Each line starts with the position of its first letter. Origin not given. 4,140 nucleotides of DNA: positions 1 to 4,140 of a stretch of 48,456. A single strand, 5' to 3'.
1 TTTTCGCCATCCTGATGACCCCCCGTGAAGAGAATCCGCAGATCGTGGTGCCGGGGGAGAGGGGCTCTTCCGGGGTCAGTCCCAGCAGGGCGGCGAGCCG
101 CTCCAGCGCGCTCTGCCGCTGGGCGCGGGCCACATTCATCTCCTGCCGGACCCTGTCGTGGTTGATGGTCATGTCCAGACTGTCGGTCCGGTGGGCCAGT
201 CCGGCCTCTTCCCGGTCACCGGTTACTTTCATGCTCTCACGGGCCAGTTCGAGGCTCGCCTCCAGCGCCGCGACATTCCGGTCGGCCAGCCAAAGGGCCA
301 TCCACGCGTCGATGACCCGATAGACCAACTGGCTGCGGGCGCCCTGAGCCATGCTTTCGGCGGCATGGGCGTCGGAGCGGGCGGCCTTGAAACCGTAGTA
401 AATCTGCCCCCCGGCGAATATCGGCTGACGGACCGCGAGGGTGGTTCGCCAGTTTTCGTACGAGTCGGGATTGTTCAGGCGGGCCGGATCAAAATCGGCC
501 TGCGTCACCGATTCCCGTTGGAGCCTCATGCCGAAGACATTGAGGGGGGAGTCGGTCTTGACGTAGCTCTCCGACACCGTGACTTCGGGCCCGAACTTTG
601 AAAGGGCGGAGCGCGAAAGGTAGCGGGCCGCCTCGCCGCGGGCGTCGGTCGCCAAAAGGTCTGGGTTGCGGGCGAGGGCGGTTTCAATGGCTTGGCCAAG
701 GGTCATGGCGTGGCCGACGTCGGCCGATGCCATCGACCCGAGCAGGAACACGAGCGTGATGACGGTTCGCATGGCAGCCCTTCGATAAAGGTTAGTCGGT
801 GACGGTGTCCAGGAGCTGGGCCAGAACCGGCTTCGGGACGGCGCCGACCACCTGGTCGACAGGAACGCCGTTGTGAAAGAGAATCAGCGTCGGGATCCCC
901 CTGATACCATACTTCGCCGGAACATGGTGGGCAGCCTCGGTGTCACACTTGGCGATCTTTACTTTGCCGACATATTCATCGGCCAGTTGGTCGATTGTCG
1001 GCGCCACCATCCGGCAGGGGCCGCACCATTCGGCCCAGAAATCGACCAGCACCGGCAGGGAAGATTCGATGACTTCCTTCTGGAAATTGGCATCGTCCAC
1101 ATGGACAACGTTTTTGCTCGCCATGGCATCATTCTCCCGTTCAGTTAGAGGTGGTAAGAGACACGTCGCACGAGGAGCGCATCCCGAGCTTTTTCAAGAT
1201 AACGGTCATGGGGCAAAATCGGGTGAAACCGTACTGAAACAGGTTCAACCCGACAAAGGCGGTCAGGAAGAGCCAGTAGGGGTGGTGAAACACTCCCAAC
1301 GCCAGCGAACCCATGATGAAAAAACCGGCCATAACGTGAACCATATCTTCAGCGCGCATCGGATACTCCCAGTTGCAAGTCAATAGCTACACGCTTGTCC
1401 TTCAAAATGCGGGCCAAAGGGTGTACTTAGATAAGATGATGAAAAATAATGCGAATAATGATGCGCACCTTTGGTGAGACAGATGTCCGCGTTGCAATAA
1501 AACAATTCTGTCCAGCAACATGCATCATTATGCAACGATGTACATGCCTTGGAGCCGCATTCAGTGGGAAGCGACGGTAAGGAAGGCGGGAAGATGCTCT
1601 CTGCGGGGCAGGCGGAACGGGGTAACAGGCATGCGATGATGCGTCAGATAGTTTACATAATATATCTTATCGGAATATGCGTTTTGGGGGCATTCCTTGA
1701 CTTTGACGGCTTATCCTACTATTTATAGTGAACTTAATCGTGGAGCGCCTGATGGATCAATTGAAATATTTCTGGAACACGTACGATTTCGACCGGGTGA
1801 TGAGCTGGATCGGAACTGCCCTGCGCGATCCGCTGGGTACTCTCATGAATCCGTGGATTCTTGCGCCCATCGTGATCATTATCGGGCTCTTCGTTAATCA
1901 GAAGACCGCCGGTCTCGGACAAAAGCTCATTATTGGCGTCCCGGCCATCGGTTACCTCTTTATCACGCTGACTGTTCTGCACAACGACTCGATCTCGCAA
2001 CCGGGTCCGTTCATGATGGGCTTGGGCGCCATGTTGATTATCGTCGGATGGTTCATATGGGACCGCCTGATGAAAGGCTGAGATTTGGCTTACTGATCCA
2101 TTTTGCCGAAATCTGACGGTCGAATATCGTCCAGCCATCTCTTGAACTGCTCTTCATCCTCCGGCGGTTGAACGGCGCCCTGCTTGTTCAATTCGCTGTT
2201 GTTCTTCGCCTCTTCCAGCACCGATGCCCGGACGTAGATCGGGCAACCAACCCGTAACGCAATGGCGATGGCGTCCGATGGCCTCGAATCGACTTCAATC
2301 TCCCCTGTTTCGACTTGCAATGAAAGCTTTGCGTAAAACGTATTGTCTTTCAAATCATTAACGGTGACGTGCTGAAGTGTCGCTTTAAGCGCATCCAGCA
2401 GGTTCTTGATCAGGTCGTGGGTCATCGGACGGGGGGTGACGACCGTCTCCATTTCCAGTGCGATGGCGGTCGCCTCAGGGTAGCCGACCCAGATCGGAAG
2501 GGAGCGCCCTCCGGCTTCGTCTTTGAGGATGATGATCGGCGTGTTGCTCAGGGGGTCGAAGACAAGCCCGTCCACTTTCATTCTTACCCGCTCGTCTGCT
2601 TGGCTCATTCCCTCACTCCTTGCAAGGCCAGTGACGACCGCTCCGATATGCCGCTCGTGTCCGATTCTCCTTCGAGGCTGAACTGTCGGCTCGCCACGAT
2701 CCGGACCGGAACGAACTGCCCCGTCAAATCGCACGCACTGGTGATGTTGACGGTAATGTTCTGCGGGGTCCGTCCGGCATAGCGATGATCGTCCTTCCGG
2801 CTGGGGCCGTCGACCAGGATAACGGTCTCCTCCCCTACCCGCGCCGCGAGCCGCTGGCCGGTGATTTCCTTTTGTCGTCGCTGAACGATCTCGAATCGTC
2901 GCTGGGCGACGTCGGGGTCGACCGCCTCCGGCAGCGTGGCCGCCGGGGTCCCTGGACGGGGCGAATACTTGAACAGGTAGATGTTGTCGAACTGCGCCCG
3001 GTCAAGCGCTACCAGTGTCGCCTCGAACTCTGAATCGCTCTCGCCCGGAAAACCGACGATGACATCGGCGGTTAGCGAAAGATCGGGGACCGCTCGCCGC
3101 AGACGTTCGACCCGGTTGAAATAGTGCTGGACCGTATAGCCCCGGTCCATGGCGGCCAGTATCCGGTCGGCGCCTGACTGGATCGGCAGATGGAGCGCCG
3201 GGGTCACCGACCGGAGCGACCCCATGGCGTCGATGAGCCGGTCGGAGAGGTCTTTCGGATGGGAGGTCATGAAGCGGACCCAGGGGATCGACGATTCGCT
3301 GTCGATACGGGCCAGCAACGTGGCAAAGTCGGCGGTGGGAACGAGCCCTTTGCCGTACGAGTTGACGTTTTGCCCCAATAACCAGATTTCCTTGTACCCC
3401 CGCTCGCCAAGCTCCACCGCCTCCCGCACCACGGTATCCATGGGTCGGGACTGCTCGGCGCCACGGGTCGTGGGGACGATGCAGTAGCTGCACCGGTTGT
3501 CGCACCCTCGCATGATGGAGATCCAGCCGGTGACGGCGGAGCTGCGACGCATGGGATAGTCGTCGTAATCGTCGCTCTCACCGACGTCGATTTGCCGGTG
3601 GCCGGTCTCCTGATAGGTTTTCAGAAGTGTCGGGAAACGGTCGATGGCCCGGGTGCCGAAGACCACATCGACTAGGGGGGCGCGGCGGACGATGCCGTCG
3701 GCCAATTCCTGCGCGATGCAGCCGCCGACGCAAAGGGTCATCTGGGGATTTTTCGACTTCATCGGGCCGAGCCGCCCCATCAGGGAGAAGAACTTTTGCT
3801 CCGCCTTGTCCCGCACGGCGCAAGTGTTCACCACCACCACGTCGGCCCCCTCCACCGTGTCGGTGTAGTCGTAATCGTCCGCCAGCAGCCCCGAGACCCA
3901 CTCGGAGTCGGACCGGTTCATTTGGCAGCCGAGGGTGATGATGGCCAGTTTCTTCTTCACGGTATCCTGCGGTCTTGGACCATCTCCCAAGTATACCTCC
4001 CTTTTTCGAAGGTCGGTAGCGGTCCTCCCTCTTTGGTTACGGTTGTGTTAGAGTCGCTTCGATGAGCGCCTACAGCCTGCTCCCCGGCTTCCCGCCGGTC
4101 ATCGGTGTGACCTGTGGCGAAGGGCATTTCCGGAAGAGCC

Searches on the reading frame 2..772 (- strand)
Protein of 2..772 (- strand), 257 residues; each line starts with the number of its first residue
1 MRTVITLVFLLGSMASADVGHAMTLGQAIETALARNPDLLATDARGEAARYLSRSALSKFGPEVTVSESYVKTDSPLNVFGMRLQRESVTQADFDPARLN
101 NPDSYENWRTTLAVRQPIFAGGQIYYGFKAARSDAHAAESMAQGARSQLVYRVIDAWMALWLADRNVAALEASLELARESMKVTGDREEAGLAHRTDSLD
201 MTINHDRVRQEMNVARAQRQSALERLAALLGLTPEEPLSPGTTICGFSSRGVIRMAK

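Call 7: search_protein_families(library=pfam, proteins=[window:2-772:-], max_evalue=0.001)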
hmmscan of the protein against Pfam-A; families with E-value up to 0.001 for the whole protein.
window:2-772:- (257 aa): 1 family
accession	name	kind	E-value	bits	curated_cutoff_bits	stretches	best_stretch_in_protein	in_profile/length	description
PF02321.23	OEP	-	1.5e-25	90.5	22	1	27-231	3-187/187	Outer membrane efflux protein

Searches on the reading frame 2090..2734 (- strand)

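Call 7: search_protein_families(library=pfam, proteins=[window:2090-2734:-], max_evalue=0.001)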
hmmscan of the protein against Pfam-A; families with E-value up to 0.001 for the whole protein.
window:2090-2734:- (214 aa): 1 family
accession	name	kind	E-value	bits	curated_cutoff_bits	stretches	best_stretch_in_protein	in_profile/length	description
PF02577.19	BFN_dom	-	1.3e-41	141.4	27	1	68-178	1-109/112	Bifunctional nuclease domain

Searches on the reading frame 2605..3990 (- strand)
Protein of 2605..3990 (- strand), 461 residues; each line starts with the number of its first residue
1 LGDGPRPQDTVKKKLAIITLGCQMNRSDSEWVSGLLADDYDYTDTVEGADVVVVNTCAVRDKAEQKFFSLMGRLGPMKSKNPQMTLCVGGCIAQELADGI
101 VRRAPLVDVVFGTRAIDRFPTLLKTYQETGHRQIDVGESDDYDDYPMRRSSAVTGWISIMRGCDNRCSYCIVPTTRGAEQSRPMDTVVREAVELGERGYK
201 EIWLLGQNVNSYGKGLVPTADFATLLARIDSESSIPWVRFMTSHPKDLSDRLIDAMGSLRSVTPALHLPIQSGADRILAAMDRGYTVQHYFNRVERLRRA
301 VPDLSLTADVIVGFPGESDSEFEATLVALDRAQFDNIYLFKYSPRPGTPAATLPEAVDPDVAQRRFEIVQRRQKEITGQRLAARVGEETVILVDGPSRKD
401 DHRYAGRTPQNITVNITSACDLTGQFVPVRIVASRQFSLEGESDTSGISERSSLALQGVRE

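Call 7: search_protein_families(library=pfam, proteins=[window:2605-3990:-], max_evalue=0.001)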
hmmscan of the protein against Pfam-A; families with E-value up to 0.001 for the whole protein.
window:2605-3990:- (461 aa): 4 families
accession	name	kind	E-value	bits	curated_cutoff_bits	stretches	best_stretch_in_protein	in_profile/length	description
PF00919.26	UPF0004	-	5.8e-26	90.8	27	1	14-112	1-98/98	Uncharacterized protein family UPF0004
PF04055.27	Radical_SAM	-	1.4e-25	90.8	29.5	1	157-326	1-163/166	Radical SAM superfamily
PF01938.26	TRAM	-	1.3e-05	25.4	21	1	384-442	3-59/61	TRAM domain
PF18693.7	TRAM_2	-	0.00098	19.7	27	0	385-442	1-61/63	TRAM domain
